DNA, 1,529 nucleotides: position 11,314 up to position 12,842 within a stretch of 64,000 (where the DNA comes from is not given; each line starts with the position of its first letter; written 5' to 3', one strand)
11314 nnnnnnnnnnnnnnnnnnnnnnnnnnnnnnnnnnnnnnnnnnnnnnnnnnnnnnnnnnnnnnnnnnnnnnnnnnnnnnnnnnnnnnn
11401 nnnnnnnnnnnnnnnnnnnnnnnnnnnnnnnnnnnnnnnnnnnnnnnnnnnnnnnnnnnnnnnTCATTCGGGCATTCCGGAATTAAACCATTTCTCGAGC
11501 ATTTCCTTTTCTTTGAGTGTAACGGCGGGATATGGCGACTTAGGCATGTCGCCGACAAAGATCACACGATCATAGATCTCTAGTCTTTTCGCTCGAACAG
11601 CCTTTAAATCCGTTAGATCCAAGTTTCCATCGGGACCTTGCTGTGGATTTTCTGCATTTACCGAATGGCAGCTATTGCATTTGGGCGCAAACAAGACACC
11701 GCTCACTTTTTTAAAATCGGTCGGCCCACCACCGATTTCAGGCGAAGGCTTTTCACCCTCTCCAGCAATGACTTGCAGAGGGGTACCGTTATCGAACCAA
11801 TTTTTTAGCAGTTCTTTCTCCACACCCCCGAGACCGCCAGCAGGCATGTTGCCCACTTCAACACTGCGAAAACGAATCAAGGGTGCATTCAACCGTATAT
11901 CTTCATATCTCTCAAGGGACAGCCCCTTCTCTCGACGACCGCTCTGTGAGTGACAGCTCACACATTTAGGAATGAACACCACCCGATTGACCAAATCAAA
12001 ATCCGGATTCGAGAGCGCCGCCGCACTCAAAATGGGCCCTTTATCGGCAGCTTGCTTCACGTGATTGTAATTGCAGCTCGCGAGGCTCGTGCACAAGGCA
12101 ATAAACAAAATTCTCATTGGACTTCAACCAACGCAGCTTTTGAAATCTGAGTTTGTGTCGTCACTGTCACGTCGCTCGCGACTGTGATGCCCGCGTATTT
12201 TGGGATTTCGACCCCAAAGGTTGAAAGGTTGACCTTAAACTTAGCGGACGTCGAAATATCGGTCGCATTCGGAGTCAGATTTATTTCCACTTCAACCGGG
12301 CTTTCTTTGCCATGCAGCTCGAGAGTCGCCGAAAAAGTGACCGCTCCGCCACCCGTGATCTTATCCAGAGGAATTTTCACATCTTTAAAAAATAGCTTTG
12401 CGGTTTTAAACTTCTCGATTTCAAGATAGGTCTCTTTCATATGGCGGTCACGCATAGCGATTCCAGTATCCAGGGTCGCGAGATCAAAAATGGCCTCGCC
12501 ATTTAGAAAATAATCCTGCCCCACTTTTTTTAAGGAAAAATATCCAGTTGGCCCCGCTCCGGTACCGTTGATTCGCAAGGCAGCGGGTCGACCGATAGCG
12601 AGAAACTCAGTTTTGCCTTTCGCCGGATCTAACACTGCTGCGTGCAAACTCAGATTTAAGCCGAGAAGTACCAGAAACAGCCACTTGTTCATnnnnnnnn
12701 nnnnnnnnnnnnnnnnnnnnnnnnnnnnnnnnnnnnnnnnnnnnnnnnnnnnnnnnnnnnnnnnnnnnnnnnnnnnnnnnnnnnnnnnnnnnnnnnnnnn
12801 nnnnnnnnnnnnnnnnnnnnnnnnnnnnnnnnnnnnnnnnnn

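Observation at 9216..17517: Seven-gene envelope operon joining three c-type cytochromes, YceI, a PstS-like binding protein and two paralogous porins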

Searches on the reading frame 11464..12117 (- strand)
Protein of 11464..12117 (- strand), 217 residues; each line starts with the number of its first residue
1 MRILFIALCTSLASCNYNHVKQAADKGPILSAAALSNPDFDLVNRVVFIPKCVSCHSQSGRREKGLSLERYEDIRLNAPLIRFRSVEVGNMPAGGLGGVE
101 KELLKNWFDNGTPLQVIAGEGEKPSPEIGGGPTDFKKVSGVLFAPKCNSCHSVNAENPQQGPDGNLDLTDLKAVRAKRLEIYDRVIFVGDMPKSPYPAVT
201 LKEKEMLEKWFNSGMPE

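Call 3: search_protein_families(library=pfam, proteins=[window:11464-12117:-], max_evalue=0.1)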
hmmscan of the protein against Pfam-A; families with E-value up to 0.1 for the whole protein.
window:11464-12117:- (217 aa): 9 families
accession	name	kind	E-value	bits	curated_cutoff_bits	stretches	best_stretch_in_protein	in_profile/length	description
PF16827.10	zf-HC3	-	7.7e-05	23.3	25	0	132-152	38-58/67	zinc-finger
PF13442.11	Cytochrome_CBB3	-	0.00045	20.9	27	0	142-165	9-28/68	Cytochrome C oxidase, cbb3-type, subunit III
PF00034.26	Cytochrom_C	-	0.0009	21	21.3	0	142-163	7-29/90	Cytochrome c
PF14376.11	Haem_bd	-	0.0013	19.2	27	0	135-158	31-53/133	Haem-binding domain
PF09699.15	Paired_CXXCH_1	-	0.0016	18.6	20.6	0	51-66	8-23/41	Doubled CXXCH motif (Paired_CXXCH_1)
PF07635.16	PSCyt1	-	0.0024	18.9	22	0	52-75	1-23/59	Planctomycete cytochrome C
PF11845.13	Tll0287-like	-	0.0071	17.2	24.1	0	41-71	92-122/144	Tll0287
PF22113.1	Mtrc-MtrF_II-IV_dom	-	0.045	13.7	30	0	47-58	118-129/176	Outer membrane cytochrome MtrC/MtrF-like, domains II/IV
PF14522.11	Cytochrome_C7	-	0.072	13.4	24.8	0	51-59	15-23/67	Cytochrome c7 and related cytochrome c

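Call 4: search_protein_families(library=ncbifam, proteins=[window:11464-12117:-], max_evalue=0.1)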
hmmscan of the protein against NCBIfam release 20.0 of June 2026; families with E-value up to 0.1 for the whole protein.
window:11464-12117:- (217 aa): 9 families
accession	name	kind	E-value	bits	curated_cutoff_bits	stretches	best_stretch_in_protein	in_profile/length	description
NF045774.1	cytochro_C551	exception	0.00069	19.6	118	0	4-71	8-69/110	cytochrome c551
NF007260.0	PRK09710.1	equivalog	0.0011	19.6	113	0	123-152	7-35/64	type I toxin-antitoxin system endodeoxyribonuclease toxin RalR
NF047812.1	LIC11213_lipo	equivalog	0.019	15.1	100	0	31-74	31-73/118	LIC11213 family lipoprotein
TIGR01904.2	GSu_C4xC__C2xCH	domain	0.029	14.1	27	0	145-159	50-64/73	CxxxxCH/CxxCH domain c-type cytochrome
TIGR04485.1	thiosulf_SoxX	equivalog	0.052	14.3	61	0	146-185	4-42/78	sulfur oxidation c-type cytochrome SoxX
TIGR00782.1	ccoP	equivalog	0.063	12.6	179.95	0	46-65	208-227/285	cytochrome-c oxidase, cbb3-type subunit III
NF050122.1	bc1_QcrC_actin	exception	0.064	12.5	200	0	142-162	47-67/253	cytochrome bc1 complex diheme cytochrome c subunit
TIGR01905.1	paired_CXXCH_1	subfamily_domain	0.065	13.2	25.2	0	51-64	8-21/41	doubled CXXCH domain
TIGR02603.1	CxxCH_TIGR02603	domain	0.095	12.7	68.15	0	142-172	9-35/134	putative heme-binding domain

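Call 71: search_solved_structures(query=window:11464-12117:-, max_evalue=1)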
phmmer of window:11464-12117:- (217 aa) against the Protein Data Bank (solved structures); distinct sequences matched with E-value up to 1: 1.
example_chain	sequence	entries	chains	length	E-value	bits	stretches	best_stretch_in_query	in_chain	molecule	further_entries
8smr_G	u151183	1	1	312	0.66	12.6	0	121-159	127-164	Cbb3-type cytochrome c oxidase subunit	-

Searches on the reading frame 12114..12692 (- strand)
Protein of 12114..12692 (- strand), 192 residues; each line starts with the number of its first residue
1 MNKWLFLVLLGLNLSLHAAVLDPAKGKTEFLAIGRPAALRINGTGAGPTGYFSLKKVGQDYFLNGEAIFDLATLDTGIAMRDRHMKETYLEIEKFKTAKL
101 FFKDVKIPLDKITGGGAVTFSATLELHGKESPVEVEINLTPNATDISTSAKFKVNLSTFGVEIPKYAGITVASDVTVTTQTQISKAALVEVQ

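Call 3: search_protein_families(library=pfam, proteins=[window:12114-12692:-], max_evalue=0.1)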
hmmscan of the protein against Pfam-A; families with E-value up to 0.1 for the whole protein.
window:12114-12692:- (192 aa): 1 family
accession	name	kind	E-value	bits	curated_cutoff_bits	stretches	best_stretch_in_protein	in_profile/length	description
PF04264.18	YceI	-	1.3e-16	61.8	23.7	1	64-181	44-148/150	YceI-like domain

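Call 4: search_protein_families(library=ncbifam, proteins=[window:12114-12692:-], max_evalue=0.1)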
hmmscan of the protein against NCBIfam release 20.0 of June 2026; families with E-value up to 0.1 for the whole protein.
window:12114-12692:- (192 aa): 1 family
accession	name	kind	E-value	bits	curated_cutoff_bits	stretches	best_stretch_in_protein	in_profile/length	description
NF002994.0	PRK03757.1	equivalog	0.00013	21.8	232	1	70-145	76-147/191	YceI family protein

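Call 72: search_solved_structures(query=window:12114-12692:-, max_evalue=0.01)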
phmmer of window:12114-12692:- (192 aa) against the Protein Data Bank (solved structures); distinct sequences matched with E-value up to 0.01: 2.
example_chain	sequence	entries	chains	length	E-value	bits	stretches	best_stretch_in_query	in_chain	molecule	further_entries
2x32_A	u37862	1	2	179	0.0092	19.2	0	65-146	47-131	CELLULOSE-BINDING PROTEIN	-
2x34_A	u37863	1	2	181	0.0095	19.1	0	65-146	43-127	CELLULOSE-BINDING PROTEIN, X158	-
